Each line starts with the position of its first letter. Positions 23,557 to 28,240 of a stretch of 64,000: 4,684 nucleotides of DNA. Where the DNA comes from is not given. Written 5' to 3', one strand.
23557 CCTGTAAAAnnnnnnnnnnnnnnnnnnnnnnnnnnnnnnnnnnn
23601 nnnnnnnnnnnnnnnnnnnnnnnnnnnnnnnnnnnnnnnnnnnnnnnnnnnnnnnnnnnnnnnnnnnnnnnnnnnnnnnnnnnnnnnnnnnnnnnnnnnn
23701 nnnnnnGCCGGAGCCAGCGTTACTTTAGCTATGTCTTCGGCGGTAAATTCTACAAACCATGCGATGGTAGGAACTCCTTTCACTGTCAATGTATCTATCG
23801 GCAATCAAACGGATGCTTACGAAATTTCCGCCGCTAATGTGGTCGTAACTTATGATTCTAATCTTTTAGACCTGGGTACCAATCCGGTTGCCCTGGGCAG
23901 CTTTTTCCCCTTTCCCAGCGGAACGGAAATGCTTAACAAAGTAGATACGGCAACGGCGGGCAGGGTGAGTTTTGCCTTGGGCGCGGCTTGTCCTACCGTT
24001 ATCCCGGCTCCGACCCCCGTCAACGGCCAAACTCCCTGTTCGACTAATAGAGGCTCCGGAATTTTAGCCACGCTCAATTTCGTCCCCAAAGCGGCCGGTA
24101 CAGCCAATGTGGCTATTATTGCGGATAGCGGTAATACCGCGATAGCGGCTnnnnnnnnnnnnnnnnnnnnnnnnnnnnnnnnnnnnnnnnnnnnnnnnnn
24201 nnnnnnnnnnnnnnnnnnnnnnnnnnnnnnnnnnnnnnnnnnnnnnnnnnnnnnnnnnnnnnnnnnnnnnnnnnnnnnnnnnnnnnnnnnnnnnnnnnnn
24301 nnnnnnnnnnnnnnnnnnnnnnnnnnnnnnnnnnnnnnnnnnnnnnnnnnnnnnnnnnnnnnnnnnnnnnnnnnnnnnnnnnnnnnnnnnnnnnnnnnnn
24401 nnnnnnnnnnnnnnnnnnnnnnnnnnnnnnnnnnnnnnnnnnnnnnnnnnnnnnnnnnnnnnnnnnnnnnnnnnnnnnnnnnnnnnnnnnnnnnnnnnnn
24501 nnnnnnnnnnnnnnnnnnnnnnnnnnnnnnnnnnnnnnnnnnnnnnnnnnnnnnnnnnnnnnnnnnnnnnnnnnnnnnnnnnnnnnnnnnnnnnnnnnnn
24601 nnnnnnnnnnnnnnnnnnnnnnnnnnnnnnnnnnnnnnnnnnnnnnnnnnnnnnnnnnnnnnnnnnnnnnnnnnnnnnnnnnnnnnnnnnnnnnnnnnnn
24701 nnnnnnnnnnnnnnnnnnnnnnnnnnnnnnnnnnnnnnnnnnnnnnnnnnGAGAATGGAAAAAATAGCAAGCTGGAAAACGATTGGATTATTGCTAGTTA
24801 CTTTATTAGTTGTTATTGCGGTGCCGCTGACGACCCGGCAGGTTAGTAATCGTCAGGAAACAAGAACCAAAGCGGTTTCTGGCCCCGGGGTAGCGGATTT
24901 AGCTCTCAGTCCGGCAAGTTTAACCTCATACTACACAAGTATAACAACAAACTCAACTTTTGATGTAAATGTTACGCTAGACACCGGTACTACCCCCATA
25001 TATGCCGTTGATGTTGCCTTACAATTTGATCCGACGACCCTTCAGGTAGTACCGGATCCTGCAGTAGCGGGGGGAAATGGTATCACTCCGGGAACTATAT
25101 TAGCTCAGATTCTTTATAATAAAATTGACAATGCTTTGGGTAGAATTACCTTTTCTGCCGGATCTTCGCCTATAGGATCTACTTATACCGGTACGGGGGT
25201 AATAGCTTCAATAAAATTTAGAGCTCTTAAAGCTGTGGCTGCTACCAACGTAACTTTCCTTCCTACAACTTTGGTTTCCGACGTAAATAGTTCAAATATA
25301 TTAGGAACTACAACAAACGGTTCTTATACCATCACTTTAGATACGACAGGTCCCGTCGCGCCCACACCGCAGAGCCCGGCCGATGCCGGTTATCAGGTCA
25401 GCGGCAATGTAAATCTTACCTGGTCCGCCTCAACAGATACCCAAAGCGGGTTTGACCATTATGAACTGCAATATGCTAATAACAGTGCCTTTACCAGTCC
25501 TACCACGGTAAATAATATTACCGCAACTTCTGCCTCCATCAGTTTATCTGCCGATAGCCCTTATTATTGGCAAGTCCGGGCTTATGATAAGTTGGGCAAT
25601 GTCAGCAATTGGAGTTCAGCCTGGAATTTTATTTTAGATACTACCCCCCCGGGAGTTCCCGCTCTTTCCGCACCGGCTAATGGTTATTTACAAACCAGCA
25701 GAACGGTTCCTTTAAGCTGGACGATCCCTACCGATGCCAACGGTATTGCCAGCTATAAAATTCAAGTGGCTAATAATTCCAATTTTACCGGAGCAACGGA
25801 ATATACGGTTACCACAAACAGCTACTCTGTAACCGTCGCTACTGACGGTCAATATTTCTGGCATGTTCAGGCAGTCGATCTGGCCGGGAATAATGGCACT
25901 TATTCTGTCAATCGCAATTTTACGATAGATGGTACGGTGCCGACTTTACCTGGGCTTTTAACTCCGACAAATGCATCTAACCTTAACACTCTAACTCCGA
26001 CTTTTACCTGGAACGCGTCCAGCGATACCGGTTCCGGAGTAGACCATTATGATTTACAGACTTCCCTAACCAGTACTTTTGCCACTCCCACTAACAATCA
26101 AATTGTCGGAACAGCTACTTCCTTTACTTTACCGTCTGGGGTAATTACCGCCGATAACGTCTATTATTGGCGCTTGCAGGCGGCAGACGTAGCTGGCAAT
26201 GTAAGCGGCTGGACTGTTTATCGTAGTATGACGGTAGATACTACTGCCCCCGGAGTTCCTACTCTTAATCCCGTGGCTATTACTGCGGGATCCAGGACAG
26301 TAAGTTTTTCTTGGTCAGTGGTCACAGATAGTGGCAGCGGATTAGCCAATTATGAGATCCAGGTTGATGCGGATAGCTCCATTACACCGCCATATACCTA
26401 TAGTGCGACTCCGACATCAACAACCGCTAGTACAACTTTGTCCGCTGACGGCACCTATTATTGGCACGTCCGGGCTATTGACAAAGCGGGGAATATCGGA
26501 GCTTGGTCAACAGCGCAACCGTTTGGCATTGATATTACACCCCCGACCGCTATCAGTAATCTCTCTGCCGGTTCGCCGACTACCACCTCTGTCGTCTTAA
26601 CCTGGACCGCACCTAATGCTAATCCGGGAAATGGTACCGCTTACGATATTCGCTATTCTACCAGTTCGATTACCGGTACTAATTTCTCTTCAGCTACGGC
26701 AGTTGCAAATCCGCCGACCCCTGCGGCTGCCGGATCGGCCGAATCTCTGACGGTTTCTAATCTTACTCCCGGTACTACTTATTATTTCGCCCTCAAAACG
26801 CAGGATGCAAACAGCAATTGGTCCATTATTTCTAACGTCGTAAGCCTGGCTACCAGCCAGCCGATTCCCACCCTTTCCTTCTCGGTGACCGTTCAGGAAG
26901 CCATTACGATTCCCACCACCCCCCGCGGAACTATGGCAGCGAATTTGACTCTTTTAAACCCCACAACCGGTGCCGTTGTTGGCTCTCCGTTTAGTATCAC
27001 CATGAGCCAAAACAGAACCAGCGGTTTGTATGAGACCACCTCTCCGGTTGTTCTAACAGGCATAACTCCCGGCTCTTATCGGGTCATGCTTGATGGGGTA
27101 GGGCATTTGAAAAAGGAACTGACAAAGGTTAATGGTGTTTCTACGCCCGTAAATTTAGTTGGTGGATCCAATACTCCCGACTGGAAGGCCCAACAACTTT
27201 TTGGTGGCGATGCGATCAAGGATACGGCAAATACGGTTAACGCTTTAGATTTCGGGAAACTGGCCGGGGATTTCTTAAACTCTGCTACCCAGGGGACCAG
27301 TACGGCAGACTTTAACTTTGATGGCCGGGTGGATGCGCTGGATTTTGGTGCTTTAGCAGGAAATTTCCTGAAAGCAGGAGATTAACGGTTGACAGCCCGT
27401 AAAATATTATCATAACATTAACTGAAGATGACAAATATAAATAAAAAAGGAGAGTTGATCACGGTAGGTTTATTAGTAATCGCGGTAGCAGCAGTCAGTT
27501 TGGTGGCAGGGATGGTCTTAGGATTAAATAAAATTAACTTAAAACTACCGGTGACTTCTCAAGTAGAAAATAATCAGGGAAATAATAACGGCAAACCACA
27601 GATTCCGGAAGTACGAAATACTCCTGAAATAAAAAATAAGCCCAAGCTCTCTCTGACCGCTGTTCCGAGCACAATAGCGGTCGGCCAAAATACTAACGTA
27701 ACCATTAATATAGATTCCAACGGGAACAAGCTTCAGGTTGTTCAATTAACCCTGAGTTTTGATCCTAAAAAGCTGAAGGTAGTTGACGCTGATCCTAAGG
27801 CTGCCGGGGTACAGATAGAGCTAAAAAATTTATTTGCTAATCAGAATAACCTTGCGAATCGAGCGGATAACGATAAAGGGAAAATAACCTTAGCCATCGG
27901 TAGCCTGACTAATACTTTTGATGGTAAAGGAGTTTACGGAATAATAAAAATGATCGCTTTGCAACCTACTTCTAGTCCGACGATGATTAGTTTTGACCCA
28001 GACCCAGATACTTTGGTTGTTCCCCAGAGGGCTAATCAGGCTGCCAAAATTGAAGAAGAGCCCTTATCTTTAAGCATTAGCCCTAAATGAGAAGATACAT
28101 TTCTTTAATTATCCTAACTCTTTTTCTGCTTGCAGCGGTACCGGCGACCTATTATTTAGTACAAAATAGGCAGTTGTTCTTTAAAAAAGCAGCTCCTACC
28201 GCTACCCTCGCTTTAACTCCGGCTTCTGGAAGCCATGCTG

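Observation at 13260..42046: Candidate cohesin-dockerin cell-surface assembly system with N-terminally membrane-tethered cohesins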

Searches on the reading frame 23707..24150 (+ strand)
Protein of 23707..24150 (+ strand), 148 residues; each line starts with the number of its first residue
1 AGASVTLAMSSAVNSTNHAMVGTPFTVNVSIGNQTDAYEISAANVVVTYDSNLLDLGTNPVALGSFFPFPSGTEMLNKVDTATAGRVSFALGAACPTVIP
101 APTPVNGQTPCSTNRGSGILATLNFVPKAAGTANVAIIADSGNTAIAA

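Call 12: search_solved_structures(query=A2, max_evalue=1, show_alignments=2)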
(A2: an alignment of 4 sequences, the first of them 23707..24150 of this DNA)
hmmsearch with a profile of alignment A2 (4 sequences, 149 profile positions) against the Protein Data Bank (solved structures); distinct sequences matched with E-value up to 1: 16.
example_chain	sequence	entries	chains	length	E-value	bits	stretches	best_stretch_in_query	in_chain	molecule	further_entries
3l8q_A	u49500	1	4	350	3.2e-06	30.3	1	10-124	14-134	Cellulosomal scaffoldin adaptor protein B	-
1zv9_A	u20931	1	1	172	1.4e-05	28.2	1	10-124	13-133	Cellulosomal scaffoldin adaptor protein B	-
1qzn_A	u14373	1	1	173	1.6e-05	28.1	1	10-124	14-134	cellulosomal scaffoldin adaptor protein B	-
3f2l_A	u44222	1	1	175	1.7e-05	28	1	10-124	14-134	Cellulosomal scaffoldin adaptor protein B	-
3bwz_A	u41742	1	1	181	2e-05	27.7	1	10-123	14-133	Cellulosomal scaffoldin adaptor protein B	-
5g5d_A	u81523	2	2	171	0.0057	19.8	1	10-117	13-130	CELLULOSOME ANCHORING PROTEIN COHESIN REGION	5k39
1i42_A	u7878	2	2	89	0.059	16.5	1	15-71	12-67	P47 | p47 protein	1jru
8hrz_M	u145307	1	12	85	0.084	16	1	17-72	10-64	NSFL1 cofactor p47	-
1s3s_G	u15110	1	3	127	0.1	15.7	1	15-71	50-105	p47 protein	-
6kg8_A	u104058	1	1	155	0.12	15.5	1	13-148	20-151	Probably cellulosomal scaffolding protein, secreted cellulose-binding and cohesin domain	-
6kgc_A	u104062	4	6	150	0.13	15.4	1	13-148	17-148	Probably cellulosomal scaffolding protein, secreted cellulose-binding and cohesin domain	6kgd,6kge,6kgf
7urp_A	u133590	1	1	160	0.15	15.2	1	9-47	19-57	Ribonucleases G and E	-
2zf9_A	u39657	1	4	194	0.17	15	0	2-97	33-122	ScaE cell-surface anchored scaffoldin protein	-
4u3s_A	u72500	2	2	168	0.66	13.1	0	12-116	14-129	Cellulosomal scaffoldin adaptor protein B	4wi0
7r7s_I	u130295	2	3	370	0.83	12.7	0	15-71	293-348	NSFL1 cofactor p47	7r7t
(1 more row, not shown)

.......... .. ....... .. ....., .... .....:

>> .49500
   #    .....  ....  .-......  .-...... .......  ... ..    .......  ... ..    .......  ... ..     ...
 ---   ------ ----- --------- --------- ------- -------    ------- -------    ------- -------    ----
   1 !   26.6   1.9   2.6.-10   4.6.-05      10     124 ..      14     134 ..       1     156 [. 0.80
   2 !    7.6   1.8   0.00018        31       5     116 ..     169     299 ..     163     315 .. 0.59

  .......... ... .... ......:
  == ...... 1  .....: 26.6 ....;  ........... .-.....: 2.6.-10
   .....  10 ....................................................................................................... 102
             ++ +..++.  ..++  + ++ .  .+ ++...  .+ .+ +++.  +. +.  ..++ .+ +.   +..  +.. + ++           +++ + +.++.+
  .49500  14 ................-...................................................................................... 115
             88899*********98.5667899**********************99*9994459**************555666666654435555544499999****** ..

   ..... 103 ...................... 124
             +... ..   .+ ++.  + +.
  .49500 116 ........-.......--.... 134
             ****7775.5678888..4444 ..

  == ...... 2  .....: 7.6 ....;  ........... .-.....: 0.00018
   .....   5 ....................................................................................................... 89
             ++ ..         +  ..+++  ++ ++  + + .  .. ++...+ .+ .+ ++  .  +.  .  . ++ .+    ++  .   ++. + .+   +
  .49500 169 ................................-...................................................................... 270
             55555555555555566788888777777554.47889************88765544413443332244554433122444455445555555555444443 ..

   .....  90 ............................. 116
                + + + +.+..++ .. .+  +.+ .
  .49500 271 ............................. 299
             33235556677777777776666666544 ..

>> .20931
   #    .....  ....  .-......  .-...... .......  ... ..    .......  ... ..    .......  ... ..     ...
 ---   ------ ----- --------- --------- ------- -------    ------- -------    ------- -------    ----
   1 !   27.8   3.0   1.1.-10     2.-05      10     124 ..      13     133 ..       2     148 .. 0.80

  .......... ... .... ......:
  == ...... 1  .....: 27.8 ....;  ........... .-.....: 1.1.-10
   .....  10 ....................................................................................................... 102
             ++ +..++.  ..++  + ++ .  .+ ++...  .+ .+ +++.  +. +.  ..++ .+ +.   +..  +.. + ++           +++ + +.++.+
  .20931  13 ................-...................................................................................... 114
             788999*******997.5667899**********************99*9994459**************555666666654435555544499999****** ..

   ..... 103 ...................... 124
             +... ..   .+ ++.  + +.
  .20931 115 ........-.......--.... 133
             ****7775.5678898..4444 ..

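Call 27: find_homologous_proteins(query=A2, max_evalue=0.01)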
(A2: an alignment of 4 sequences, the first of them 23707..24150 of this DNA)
Query A2 (4 sequences) (148 aa, profile of the alignment): 7 proteins with E <= 0.01 among 4543 candidates.
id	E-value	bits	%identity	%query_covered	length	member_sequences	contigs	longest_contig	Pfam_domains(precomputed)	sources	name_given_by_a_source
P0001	1.7e-59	218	20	45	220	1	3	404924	PF00963.25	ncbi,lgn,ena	-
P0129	1.0e-11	63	41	20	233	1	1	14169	PF00963.25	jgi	jgi:hypothetical protein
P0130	2.3e-11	62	-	-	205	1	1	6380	PF00963.25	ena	-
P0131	9.0e-11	60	-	-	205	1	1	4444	PF00963.25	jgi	-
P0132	2.9e-7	48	31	41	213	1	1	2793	PF00963.25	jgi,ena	-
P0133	1.7e-6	46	27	65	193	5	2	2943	-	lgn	-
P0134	4.1e-6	45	71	11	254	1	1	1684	PF00963.25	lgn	-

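Call 29: find_encoding_contigs(protein=P0129, flank=10000, max_places=2)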
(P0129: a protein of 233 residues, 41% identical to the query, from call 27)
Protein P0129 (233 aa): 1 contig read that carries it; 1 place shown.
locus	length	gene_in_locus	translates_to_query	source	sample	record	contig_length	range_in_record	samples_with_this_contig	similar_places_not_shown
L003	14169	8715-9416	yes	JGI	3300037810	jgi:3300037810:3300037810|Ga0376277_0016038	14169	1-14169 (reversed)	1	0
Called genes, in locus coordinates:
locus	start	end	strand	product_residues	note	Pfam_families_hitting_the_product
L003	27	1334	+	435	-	PF06723:MreB_Mbl, PF00022:Actin (weak), PF00012:HSP70, PF14450:FtsA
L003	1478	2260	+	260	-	PF03808:Glyco_tran_WecG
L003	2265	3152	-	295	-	PF05448:AXE1 (faint), PF00756:Esterase (weak), PF01738:DLH (weak), PF07224:Chlorophyllase (weak), PF20434:BD-FAE (faint), PF00561:Abhydrolase_1 (faint), PF12146:Hydrolase_4 (weak), PF00326:Peptidase_S9, +1 more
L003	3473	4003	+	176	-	PF00466:Ribosomal_L10, PF27436:RL10_C (weak)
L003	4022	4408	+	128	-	PF16320:Ribosomal_L12_N, PF00542:Ribosomal_L12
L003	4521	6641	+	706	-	PF00963:Cohesin (weak)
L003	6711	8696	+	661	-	PF00963:Cohesin (faint), PF00404:Dockerin_1 (weak)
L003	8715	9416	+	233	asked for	PF00963:Cohesin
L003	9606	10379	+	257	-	PF14257:DUF4349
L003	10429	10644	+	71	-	PF12728:HTH_17, PF00376:MerR (weak), PF13411:MerR_1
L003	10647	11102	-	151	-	PF02502:LacAB_rpiB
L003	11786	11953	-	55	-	-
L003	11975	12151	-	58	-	-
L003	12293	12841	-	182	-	-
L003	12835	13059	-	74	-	-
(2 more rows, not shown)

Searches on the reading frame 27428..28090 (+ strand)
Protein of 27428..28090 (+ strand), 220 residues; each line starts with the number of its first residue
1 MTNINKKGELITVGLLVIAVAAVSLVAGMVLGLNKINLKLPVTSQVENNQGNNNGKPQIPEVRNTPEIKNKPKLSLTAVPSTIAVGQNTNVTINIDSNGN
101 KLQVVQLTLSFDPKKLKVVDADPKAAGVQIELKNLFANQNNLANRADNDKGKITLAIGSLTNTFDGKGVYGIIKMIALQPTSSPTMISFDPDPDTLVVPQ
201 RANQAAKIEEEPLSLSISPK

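Call 4: search_protein_families(library=pfam, max_evalue=0.01, proteins=[window:27428-28090:+])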
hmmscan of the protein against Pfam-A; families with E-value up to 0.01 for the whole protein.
window:27428-28090:+ (220 aa): 1 family
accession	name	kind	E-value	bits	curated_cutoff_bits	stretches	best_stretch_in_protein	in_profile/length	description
PF00963.24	Cohesin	-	2.1e-05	25.2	24.1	1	77-160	6-83/139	Cohesin domain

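Call 9: search_protein_families(library=ncbifam, max_evalue=0.1, proteins=[window:27428-28090:+])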
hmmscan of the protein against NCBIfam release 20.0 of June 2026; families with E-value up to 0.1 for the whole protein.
window:27428-28090:+ (220 aa): 1 family
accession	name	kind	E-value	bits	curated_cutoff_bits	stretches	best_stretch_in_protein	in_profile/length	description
NF011998.0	PRK15454.1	equivalog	0.029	13.1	556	1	70-106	145-182/395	ethanolamine utilization ethanol dehydrogenase EutG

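Call 18: find_homologous_proteins(query=window:27428-28090:+, max_evalue=0.001)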
Query window:27428-28090:+ (220 aa): 1 proteins with E <= 0.001 among 445 candidates.
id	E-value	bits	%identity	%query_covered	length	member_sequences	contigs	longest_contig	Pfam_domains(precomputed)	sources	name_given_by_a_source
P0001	4.0e-131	453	100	100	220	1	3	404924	PF00963.25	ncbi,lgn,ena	-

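Call 19: find_encoding_contigs(protein=P0001, flank=2000, max_places=3)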
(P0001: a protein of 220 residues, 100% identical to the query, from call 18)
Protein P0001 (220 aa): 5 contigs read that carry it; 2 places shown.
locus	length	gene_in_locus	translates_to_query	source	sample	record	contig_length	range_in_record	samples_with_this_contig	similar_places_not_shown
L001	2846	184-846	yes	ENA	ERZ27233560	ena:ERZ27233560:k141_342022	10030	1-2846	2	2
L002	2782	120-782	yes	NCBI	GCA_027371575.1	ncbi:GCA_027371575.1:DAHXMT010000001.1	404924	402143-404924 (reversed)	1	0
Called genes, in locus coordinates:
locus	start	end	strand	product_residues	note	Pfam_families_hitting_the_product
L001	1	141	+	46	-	?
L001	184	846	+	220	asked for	PF00963:Cohesin (weak)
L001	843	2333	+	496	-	PF19077:Big_13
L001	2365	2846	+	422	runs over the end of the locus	PF08245:Mur_ligase_M, PF02875:Mur_ligase_C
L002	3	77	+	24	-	?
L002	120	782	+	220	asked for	PF00963:Cohesin (weak)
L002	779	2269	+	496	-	PF19077:Big_13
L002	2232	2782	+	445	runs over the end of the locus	PF08245:Mur_ligase_M, PF02875:Mur_ligase_C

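Call 21: list_cluster_members(proteins=[window:27428-28090:+, window:28087-29577:+, window:15435-17837:+, window:17834-19765:+, window:19762-22269:+, window:2064-3902:-, window:23566-24750:+, window:24755-27385:+])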
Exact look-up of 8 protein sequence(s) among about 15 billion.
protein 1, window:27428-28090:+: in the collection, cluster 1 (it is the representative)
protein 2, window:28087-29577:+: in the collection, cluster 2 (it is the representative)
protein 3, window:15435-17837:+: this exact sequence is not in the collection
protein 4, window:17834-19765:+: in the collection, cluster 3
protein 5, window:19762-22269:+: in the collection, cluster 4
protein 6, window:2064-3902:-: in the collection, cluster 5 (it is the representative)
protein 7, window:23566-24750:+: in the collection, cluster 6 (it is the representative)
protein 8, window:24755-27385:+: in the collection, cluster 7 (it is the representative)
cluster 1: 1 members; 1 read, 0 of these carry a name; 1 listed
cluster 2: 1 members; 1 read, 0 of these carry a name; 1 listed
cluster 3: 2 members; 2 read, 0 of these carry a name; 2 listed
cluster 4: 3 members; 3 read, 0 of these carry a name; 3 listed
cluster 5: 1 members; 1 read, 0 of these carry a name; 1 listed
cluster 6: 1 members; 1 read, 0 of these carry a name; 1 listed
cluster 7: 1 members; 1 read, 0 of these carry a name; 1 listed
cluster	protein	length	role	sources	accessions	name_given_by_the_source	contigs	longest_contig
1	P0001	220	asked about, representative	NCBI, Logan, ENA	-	-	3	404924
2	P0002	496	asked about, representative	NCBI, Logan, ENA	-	-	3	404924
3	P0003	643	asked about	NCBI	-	-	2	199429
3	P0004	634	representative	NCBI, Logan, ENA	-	-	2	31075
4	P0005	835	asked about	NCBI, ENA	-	-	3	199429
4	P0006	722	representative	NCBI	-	-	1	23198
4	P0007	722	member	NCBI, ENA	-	-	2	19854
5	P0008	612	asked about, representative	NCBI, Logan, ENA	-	-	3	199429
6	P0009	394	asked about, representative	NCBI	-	-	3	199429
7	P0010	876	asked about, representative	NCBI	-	-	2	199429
